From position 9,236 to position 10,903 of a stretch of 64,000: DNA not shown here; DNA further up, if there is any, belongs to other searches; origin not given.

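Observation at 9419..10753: Dockerin-like repeat pairs on two secreted proteins in a Gram-negative PEP-CTERM background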

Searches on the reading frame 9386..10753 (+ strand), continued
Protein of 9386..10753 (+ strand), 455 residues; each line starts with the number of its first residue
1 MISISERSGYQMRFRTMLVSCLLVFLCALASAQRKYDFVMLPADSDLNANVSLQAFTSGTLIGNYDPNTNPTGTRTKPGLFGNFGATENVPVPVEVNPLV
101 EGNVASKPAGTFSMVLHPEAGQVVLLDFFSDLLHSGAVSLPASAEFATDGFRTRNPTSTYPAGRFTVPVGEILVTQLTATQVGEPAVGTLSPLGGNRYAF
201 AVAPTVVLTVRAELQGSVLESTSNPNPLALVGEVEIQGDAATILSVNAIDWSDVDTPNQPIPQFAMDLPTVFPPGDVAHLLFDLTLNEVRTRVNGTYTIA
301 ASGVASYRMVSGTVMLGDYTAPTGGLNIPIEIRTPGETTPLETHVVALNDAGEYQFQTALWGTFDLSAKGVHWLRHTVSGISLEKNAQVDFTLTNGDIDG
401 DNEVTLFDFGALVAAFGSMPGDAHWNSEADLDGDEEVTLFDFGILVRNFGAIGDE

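Call 78: search_protein_families(library=pfam, proteins=[P0116, P0047, P0064, P0035, P0041, P0079, P0112, P0031, P0092, P0098], max_evalue=0.05)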
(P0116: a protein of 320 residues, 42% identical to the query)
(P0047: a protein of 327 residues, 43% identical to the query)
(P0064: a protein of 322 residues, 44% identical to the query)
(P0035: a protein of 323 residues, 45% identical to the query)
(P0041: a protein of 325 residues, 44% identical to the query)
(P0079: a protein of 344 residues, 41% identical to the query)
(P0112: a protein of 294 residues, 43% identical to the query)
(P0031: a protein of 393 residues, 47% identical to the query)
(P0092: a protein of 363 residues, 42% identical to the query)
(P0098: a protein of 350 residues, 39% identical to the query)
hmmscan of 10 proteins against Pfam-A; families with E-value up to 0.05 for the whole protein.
P0116 (320 aa): 1 family
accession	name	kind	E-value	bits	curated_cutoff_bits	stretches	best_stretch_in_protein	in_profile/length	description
PF07589.16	PEP-CTERM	-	0.00036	20.9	20.7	1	295-317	2-24/24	PEP-CTERM motif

P0047 (327 aa): 1 family
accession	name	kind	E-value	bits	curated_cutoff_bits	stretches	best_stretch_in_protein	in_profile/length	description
PF07589.16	PEP-CTERM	-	3e-06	27.5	20.7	1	307-327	2-24/24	PEP-CTERM motif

P0064 (322 aa): 1 family
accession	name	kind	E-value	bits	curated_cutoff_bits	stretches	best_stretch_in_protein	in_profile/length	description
PF07589.16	PEP-CTERM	-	0.00021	21.7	20.7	1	300-320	2-24/24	PEP-CTERM motif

P0035 (323 aa): 3 families
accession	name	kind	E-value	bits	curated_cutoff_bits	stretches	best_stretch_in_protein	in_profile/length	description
PF23865.1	DUF7223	-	0.0017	18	27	1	35-104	14-77/254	Domain of unknown function (DUF7223)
PF07897.16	EAR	-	0.02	15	28.9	0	80-96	1-17/36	Ethylene-responsive binding factor-associated repression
PF07589.16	PEP-CTERM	-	0.04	14.5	20.7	1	300-322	2-24/24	PEP-CTERM motif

P0041 (325 aa): 1 family
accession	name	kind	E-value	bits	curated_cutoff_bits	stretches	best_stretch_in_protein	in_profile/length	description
PF07589.16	PEP-CTERM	-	0.017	15.6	20.7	1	302-325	2-24/24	PEP-CTERM motif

P0079 (344 aa): 1 family
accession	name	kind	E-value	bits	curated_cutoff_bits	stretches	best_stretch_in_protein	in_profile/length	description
PF07589.16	PEP-CTERM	-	0.0071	16.8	20.7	1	298-317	2-19/24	PEP-CTERM motif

P0112 (294 aa): 1 family
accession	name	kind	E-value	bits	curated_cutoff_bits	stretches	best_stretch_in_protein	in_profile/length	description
PF07589.16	PEP-CTERM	-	0.0007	20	20.7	1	272-291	2-22/24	PEP-CTERM motif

P0031 (393 aa): 2 families
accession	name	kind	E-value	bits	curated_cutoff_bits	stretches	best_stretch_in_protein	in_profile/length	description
PF00404.24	Dockerin_1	-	1.3e-06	28.9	22.9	1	300-351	1-56/57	Dockerin type I domain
PF20745.2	TSP_Ig-like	-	0.033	14.9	27.9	0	20-64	19-63/86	Tailspike protein-like, Ig-like domain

P0092 (363 aa): 0 families

P0098 (350 aa): 1 family
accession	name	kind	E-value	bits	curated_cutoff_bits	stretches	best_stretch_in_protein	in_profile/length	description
PF00404.24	Dockerin_1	-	0.00023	21.7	22.9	1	299-340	2-50/57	Dockerin type I domain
